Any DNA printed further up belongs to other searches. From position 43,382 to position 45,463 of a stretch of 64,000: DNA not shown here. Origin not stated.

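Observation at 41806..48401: Tandem T9SS-cargo paralogs of unknown function next to a lipoprotein and a TonB-dependent receptor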

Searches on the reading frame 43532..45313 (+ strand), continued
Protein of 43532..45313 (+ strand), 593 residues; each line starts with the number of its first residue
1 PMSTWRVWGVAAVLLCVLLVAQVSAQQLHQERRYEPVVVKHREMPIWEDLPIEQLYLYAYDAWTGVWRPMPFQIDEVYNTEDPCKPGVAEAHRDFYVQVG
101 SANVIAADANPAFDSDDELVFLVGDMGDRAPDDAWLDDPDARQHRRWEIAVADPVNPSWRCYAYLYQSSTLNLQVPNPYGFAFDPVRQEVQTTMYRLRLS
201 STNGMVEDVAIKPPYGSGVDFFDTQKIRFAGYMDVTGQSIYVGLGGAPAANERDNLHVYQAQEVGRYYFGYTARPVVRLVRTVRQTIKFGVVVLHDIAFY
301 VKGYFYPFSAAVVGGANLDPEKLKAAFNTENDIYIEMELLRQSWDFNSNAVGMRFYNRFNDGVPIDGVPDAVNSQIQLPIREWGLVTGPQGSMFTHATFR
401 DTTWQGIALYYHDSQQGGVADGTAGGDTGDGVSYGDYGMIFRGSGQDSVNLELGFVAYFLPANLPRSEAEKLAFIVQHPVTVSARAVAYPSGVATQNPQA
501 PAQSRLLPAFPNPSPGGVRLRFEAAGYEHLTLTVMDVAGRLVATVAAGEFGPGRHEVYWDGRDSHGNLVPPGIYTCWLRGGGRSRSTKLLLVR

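Call 48: list_cluster_members(proteins=[P0285, P0297, P0317, P0321, P0347, P0358, P0265, P0310, P0264, P0270])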
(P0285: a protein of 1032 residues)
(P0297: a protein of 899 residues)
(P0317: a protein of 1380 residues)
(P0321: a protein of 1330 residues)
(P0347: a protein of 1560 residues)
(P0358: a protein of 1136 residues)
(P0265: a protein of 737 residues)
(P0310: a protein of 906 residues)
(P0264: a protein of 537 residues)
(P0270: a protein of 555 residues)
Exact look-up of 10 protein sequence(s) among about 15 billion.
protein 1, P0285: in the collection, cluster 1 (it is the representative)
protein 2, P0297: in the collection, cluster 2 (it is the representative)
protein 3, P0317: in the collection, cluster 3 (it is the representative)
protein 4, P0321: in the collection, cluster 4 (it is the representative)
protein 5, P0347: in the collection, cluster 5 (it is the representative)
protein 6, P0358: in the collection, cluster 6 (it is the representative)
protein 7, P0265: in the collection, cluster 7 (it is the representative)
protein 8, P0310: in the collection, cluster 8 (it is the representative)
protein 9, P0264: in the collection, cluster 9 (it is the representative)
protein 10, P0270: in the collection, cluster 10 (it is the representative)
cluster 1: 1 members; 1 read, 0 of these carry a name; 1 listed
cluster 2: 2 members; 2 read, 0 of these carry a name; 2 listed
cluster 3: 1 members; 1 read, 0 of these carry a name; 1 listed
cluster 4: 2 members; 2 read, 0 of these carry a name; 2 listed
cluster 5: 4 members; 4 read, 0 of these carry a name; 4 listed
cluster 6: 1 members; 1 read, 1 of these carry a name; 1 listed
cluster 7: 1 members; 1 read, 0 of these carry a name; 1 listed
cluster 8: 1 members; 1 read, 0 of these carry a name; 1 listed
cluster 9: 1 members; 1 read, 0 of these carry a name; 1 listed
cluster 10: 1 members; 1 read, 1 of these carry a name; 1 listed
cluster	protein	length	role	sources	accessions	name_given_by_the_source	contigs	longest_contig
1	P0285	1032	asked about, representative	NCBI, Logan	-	-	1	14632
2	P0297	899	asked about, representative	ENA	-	-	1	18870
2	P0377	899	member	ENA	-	-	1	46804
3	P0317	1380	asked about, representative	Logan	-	-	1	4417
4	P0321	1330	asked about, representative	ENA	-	-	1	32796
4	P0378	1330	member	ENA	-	-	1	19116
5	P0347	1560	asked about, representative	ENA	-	-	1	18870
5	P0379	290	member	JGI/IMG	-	-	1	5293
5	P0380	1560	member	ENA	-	-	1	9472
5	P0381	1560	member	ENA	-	-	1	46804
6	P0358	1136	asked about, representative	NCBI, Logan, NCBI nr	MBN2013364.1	T9SS type A sorting domain-containing protein [candidate division KSB1 bacterium]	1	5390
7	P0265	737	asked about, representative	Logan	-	-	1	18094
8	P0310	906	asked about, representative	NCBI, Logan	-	-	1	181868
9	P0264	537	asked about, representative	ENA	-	-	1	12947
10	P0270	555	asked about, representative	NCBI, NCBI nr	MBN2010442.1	T9SS type A sorting domain-containing protein [candidate division KSB1 bacterium]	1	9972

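Call 65: list_cluster_members(proteins=[P0376, P0373, P0368, P0362, P0351, P0346, P0339, P0334, P0322, P0306])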
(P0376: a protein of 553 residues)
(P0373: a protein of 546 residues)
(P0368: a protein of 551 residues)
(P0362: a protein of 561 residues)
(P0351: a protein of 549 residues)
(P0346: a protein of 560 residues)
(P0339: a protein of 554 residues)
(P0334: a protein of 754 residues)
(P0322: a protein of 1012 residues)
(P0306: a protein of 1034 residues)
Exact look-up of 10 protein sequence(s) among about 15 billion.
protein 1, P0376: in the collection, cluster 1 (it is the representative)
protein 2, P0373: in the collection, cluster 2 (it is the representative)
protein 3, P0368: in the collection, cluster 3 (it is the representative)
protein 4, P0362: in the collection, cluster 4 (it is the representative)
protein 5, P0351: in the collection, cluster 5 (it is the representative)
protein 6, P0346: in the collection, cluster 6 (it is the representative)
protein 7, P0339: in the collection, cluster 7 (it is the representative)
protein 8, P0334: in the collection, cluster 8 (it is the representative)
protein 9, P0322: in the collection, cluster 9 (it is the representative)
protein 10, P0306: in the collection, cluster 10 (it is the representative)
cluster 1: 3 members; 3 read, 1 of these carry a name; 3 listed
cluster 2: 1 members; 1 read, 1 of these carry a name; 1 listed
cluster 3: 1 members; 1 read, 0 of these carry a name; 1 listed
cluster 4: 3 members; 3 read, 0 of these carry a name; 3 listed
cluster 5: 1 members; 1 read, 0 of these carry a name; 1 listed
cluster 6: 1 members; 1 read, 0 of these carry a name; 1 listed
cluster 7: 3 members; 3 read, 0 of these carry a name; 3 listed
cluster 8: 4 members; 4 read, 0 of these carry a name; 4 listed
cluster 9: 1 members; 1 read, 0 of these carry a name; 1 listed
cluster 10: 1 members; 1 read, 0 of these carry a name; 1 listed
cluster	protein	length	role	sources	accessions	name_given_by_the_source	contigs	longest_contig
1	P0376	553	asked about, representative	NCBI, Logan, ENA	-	-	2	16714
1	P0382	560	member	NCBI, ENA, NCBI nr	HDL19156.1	MAG TPA: hypothetical protein ENH29_08880 [Bacteroidetes bacterium] | hypothetical protein [Bacteroidota bacterium]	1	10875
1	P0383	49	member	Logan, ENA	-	-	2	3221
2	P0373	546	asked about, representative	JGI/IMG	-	hypothetical protein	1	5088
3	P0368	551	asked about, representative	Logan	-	-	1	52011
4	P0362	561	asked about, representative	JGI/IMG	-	-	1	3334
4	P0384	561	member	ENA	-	-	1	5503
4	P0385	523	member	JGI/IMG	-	-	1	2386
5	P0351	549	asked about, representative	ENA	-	-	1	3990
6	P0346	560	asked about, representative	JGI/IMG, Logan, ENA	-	-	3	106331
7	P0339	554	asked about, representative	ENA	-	-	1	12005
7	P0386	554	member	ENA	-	-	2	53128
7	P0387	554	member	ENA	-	-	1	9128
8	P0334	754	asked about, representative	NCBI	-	-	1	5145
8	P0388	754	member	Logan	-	-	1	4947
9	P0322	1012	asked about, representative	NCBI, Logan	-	-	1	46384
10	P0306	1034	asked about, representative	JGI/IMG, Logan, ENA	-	-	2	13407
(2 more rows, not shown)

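Call 66: find_encoding_contigs(protein=P0346, flank=8000, max_places=1)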
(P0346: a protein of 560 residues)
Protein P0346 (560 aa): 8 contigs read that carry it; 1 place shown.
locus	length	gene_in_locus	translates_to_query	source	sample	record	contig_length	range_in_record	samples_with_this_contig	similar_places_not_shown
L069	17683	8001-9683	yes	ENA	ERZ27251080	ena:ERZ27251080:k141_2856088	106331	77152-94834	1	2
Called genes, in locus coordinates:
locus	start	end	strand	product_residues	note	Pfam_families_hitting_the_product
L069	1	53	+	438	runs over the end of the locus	PF02881:SRP54_N, PF13401:AAA_22 (weak), PF00448:SRP54, PF01656:CbiA (faint), PF02978:SRP_SPB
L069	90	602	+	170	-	PF00886:Ribosomal_S16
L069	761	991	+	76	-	PF13083:KH_KhpA-B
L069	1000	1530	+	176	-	PF01782:RimM, PF05239:PRC (weak), PF24986:PRC_RimM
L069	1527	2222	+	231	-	PF01746:tRNA_m1G_MT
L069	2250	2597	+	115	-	PF01245:Ribosomal_L19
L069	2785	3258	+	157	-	PF04008:Adenosine_kin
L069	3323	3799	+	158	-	PF02590:SPOUT_MTase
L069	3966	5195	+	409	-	PF02401:LYTB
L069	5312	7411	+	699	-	PF02629:CoA_binding, PF13380:CoA_binding_2, PF13607:Succ_CoA_lig, PF19045:Ligase_CoA_2, PF13549:ATP-grasp_5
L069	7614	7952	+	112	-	PF01740:STAS, PF13466:STAS_2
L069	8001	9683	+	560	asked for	PF18962:Por_Secre_tail (faint), PF13860:FlgD_ig (weak)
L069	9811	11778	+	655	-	PF13860:FlgD_ig (weak)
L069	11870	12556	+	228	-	PF20582:UPF0758_N, PF04002:RadC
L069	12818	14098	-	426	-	PF10509:GalKase_gal_bdg, PF00288:GHMP_kinases_N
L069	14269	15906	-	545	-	PF00474:SSF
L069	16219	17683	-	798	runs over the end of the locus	PF02837:Glyco_hydro_2_N, PF22666:Glyco_hydro_2_N2 (weak), PF00703:Glyco_hydro_2, PF02836:Glyco_hydro_2_C, PF16355:DUF4982, PF18565:Glyco_hydro2_C5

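Call 67: find_encoding_contigs(protein=P0310, flank=8000, max_places=1)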
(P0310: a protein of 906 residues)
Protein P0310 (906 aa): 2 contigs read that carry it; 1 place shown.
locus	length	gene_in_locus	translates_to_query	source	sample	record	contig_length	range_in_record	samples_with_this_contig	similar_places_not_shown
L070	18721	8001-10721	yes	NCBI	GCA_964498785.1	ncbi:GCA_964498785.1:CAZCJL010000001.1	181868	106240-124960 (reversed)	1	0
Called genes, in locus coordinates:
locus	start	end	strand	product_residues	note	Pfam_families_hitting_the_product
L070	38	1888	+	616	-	PF02574:S-methyl_trans, PF02219:MTHFR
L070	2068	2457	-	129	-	-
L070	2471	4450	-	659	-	PF18939:DUF5686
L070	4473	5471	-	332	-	-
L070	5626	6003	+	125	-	PF09685:MamF_MmsF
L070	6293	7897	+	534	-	PF19864:Radical_SAM_N2, PF04055:Radical_SAM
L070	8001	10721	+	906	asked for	PF00963:Cohesin (weak), PF18962:Por_Secre_tail (faint), PF13860:FlgD_ig (weak)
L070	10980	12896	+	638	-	PF13585:CHU_C (faint), PF13860:FlgD_ig, PF18962:Por_Secre_tail (weak)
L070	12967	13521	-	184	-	PF00908:dTDP_sugar_isom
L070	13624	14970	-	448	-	PF00875:DNA_photolyase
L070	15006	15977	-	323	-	PF04463:2-thiour_desulf, PF08349:DUF1722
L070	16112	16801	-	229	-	PF00072:Response_reg, PF04397:LytTR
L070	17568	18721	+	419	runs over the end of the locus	PF13372:Alginate_exp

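Call 81: search_solved_structures(query=A3, max_evalue=10)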
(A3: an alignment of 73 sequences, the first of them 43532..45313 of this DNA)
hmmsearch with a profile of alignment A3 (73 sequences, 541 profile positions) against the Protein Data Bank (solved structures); distinct sequences matched with E-value up to 10: 11.
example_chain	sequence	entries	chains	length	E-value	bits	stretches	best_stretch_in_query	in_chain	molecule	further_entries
7eh9_A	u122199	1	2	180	8.5e-09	37.5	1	466-530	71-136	Basal-body rod modification protein FlgD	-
7bhq_A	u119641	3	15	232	1.3e-08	36.8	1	466-530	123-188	Basal-body rod modification protein FlgD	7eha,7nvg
3osv_A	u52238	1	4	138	3.5e-08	35.5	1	469-528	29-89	Flagellar basal-body rod modification protein FlgD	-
3c12_A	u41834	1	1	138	1.8e-06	29.8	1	474-530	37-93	Flagellar protein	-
6za2_A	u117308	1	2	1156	1.2e-05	27.1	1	458-540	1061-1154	Por secretion system protein porU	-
4zzf_A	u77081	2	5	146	0.00023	22.9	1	476-536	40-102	Flagellar basal body rod modification protein | Basal-body rod modification protein FlgD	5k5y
4zzk_A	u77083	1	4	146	0.00023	22.9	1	476-536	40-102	Basal-body rod modification protein FlgD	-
5m11_A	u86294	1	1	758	0.0067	18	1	457-527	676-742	Immunoreactive 84kD antigen PG93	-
8glj_D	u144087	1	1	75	0.018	16.6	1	457-538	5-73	Por secretion system C-terminal sorting domain-containing protein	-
8glk_D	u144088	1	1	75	0.023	16.2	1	458-539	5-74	Endonuclease I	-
5uyt_A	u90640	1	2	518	0.14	13.7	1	454-533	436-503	Ice-binding protein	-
